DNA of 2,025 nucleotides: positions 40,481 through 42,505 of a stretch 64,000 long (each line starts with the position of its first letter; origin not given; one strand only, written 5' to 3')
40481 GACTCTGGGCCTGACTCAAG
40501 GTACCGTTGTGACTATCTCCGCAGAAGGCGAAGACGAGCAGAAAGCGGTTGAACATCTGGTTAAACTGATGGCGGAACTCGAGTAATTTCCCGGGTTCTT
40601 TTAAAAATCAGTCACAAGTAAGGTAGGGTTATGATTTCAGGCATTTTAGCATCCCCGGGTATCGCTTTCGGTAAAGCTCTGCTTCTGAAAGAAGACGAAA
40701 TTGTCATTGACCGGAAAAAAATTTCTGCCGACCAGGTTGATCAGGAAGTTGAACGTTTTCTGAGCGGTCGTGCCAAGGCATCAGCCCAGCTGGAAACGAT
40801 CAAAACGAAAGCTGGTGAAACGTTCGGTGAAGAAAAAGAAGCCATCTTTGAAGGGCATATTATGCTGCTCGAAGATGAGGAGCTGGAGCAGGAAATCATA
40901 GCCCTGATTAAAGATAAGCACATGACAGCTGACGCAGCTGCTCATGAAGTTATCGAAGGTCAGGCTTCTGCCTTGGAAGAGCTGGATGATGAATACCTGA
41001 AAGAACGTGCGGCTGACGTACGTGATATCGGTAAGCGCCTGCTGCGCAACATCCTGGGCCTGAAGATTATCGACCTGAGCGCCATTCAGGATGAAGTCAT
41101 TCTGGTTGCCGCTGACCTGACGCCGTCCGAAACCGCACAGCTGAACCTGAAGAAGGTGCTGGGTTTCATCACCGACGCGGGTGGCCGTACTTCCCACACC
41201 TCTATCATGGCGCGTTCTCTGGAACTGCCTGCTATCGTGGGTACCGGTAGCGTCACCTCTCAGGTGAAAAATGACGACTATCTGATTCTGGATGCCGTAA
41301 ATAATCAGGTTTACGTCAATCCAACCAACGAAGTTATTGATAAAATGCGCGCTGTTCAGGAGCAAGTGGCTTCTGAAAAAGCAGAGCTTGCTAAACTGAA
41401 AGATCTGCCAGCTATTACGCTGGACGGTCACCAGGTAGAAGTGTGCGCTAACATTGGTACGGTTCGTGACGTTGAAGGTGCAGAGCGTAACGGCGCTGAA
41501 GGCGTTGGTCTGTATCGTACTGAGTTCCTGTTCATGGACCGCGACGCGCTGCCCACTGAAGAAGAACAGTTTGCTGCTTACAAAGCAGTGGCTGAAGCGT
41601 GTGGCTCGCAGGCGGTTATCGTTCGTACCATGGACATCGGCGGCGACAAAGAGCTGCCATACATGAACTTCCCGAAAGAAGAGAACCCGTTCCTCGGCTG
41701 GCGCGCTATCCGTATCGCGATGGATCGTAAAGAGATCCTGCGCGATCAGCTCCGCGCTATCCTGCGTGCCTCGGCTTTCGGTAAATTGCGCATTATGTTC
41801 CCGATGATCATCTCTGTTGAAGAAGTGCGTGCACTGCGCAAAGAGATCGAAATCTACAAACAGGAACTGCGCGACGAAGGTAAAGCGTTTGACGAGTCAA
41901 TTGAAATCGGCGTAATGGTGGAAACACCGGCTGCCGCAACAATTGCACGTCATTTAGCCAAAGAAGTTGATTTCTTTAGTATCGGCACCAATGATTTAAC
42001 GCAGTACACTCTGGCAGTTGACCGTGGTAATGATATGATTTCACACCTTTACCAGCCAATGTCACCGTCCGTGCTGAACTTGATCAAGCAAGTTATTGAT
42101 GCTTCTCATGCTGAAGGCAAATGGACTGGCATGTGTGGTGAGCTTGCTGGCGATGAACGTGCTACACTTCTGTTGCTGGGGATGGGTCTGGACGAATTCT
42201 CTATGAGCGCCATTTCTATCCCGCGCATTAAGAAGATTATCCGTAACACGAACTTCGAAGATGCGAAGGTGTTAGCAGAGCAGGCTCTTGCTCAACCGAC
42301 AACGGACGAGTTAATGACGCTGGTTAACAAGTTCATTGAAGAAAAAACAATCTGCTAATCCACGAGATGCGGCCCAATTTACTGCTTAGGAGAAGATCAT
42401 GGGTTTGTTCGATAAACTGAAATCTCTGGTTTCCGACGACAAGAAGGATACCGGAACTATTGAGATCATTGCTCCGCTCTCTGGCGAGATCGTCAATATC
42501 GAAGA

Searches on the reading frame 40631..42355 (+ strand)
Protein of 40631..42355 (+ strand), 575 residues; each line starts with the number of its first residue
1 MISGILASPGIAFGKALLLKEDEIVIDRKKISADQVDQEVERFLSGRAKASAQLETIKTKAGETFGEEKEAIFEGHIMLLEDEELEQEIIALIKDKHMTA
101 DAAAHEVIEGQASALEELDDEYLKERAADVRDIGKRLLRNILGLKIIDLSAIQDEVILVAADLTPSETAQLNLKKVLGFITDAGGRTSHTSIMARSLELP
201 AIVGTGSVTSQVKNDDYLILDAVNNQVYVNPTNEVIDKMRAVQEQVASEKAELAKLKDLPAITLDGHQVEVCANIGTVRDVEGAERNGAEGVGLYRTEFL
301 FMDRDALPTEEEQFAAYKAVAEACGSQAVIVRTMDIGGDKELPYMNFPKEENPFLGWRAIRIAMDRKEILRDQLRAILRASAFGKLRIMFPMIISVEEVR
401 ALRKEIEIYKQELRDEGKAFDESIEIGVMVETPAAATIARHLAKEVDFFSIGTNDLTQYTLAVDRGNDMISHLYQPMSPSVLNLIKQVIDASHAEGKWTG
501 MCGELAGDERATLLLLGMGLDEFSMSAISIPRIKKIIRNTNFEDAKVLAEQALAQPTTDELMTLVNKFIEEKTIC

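Call 79: search_protein_families(library=ncbifam, proteins=[window:40631-42355:+], max_evalue=1e-30)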
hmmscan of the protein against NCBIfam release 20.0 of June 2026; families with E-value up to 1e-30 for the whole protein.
window:40631-42355:+ (575 aa): 7 families
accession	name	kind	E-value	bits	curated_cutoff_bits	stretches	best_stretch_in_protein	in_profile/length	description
NF008382.0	PRK11177.1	equivalog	0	1175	824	1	1-575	1-575/575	phosphoenolpyruvate-protein phosphotransferase PtsI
TIGR01417.1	PTS_I_fam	equivalog_domain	3.5e-273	907.2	341.7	1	2-566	1-565/565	phosphoenolpyruvate--protein phosphotransferase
NF008283.0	PRK11061.1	equivalog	5.6e-128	428.2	583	1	2-574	171-740/748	phosphoenolpyruvate--protein phosphotransferase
NF005057.0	PRK06464.1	equivalog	1.1e-61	208.9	598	1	318-541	562-789/798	phosphoenolpyruvate synthase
TIGR01418.1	PEP_synth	equivalog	4.8e-58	197.1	739.75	1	318-537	556-779/784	pyruvate, water dikinase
TIGR01828.1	pyru_phos_dikin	equivalog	3.2e-41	141.2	843.45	0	349-531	651-854/865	pyruvate, phosphate dikinase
NF008478.1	PRK11377.1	equivalog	1.9e-38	132.7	520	1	14-228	260-471/473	dihydroxyacetone kinase phosphoryl donor subunit DhaM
